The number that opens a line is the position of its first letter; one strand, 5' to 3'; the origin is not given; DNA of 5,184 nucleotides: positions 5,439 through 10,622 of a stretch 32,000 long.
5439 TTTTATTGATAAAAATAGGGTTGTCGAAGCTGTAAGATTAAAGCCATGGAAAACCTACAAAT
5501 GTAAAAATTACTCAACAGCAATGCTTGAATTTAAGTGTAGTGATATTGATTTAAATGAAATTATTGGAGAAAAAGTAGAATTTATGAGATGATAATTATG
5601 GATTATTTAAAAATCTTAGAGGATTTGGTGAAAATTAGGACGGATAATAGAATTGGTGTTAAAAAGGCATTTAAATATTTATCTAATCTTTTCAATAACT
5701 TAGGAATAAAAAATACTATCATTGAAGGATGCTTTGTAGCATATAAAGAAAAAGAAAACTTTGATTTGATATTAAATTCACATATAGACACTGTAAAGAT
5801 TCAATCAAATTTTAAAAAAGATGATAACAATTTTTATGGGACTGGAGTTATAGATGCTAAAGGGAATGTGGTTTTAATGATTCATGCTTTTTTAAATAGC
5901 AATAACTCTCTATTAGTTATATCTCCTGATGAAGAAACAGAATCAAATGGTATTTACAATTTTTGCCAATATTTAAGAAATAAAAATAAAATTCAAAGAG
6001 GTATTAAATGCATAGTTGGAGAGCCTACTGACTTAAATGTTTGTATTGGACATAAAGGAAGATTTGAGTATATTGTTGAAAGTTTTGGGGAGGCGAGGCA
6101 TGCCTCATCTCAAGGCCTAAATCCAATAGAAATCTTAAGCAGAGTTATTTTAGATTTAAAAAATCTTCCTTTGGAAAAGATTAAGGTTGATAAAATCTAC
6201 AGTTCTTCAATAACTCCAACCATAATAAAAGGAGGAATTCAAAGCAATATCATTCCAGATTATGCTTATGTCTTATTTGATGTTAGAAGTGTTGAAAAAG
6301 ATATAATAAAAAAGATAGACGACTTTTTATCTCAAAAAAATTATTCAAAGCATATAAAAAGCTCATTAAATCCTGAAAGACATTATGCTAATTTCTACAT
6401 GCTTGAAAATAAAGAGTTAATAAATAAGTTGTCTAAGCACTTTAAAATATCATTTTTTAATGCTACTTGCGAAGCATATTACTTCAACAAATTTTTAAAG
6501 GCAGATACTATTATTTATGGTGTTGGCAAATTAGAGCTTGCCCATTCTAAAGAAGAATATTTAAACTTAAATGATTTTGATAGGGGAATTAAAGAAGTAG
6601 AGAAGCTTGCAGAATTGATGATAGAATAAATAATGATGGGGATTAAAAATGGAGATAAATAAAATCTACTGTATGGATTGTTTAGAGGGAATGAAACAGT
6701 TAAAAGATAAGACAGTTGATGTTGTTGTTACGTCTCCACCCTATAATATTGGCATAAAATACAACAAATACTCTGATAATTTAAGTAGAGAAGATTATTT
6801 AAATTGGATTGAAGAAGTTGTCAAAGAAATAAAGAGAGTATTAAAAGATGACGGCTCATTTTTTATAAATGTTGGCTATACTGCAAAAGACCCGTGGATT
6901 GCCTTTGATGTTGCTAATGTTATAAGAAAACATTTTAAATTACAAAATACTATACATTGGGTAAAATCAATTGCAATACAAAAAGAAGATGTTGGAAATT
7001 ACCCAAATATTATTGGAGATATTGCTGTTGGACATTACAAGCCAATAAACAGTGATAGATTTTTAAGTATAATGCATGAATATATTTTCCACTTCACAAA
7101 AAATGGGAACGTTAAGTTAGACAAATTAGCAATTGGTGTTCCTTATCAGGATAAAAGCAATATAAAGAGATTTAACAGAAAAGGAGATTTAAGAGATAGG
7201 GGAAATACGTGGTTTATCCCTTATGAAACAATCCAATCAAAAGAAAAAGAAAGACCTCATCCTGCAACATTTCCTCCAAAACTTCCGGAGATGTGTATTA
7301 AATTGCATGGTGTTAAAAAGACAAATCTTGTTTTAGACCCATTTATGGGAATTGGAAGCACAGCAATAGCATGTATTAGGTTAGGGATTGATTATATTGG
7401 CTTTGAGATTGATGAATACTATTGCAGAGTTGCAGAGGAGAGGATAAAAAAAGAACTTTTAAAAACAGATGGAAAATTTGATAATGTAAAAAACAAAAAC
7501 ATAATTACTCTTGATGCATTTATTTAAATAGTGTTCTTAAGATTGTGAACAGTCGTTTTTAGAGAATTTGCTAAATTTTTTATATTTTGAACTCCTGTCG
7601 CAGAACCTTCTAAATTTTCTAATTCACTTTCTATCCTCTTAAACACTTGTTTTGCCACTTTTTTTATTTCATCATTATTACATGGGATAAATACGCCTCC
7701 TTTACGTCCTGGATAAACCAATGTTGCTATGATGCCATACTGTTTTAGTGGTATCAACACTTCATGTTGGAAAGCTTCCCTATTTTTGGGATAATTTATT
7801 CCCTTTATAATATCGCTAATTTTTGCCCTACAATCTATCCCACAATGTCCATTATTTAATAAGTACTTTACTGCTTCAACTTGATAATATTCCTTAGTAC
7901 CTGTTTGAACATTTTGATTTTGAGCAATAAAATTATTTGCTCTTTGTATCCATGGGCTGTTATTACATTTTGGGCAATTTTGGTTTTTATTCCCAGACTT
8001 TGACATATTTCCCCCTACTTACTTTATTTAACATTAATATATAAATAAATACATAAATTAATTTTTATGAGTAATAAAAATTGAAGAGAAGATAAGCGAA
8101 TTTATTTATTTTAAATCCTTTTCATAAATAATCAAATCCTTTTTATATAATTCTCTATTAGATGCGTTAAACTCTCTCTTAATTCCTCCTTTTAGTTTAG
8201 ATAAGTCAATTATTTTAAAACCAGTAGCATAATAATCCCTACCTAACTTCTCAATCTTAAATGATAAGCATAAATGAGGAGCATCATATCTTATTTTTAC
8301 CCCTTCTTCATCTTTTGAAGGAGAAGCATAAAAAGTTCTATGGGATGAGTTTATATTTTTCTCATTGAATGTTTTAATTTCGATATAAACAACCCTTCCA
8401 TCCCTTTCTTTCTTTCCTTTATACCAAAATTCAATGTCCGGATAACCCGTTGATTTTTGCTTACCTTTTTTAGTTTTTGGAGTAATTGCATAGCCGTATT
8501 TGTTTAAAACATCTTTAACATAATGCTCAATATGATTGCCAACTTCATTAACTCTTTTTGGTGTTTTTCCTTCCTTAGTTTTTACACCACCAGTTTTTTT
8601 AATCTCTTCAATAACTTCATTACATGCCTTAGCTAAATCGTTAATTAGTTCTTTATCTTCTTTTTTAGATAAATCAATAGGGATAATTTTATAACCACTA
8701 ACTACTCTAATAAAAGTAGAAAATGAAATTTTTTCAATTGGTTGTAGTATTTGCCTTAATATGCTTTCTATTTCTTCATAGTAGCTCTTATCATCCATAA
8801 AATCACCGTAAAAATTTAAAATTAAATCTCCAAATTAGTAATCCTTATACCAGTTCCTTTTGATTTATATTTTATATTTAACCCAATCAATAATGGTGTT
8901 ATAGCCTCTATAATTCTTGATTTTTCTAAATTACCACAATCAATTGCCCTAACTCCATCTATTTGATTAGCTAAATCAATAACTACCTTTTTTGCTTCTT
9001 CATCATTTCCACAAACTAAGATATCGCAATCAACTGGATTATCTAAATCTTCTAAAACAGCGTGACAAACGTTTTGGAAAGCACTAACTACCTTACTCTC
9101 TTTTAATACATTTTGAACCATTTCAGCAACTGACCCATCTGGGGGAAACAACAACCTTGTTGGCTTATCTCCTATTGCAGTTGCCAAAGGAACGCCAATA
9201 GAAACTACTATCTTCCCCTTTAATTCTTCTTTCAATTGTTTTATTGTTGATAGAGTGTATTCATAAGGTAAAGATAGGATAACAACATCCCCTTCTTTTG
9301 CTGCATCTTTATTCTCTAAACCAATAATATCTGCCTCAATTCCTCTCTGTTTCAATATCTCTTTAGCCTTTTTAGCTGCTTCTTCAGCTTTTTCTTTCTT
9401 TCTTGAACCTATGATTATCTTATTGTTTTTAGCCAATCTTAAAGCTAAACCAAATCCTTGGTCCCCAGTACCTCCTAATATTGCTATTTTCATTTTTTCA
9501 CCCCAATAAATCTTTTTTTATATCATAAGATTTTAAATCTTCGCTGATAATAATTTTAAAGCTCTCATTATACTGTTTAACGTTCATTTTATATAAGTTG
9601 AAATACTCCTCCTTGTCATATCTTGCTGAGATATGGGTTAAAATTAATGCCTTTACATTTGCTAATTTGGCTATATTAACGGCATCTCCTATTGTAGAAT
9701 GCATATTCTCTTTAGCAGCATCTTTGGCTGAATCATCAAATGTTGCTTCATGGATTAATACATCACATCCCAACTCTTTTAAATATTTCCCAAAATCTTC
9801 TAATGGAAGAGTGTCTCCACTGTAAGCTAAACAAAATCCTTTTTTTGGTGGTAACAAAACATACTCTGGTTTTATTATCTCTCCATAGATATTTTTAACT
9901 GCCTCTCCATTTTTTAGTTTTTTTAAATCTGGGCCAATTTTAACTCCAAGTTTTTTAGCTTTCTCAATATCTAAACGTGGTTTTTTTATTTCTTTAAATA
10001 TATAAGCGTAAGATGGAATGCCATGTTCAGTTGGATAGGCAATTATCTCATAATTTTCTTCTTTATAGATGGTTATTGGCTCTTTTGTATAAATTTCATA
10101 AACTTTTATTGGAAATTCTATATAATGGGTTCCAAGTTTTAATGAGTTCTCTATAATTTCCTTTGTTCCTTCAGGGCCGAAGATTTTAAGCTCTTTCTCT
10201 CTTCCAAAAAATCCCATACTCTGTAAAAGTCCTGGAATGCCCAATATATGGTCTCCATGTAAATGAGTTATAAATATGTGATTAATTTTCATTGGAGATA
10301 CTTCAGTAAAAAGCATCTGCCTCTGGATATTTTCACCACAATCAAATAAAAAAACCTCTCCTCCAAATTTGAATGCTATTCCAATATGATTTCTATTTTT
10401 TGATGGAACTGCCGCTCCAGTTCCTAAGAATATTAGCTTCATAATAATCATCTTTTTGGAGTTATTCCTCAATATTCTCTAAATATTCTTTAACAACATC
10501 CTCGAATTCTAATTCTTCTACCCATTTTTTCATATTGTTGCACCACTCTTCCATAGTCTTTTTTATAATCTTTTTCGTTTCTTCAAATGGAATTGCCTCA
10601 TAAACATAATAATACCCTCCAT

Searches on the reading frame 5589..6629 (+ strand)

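Call 84: search_protein_families(library=pfam, proteins=[window:5589-6629:+], max_evalue=0.00001)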
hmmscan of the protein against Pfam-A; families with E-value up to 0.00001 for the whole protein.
window:5589-6629:+ (346 aa): 2 families
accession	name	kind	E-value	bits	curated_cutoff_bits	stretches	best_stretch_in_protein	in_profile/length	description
PF01546.33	Peptidase_M20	-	2.7e-20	73.6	24.6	1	61-342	1-205/206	Peptidase family M20/M25/M40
PF07687.19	M20_dimer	-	3.4e-15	56.3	21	1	153-251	1-103/107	Peptidase dimerisation domain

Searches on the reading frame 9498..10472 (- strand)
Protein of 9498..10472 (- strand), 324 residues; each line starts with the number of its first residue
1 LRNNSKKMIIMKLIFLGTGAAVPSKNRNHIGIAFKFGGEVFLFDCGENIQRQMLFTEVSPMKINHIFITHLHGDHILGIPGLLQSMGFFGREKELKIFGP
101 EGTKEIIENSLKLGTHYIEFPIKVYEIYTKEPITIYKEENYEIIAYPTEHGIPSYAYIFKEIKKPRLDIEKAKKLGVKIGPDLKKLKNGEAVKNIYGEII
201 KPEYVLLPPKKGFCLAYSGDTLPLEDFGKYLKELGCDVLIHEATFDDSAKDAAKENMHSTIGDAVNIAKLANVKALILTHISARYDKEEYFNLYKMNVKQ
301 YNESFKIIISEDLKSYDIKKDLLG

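Call 84: search_protein_families(library=pfam, proteins=[window:9498-10472:-], max_evalue=0.00001)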
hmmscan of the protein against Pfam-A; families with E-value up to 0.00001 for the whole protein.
window:9498-10472:- (324 aa): 2 families
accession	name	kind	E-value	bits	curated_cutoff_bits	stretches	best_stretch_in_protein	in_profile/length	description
PF12706.13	Lactamase_B_2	-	1.2e-19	71.2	27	1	41-154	3-116/200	Beta-lactamase superfamily domain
PF00753.33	Lactamase_B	-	6.7e-10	39.7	22.7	1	37-84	14-65/196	Metallo-beta-lactamase superfamily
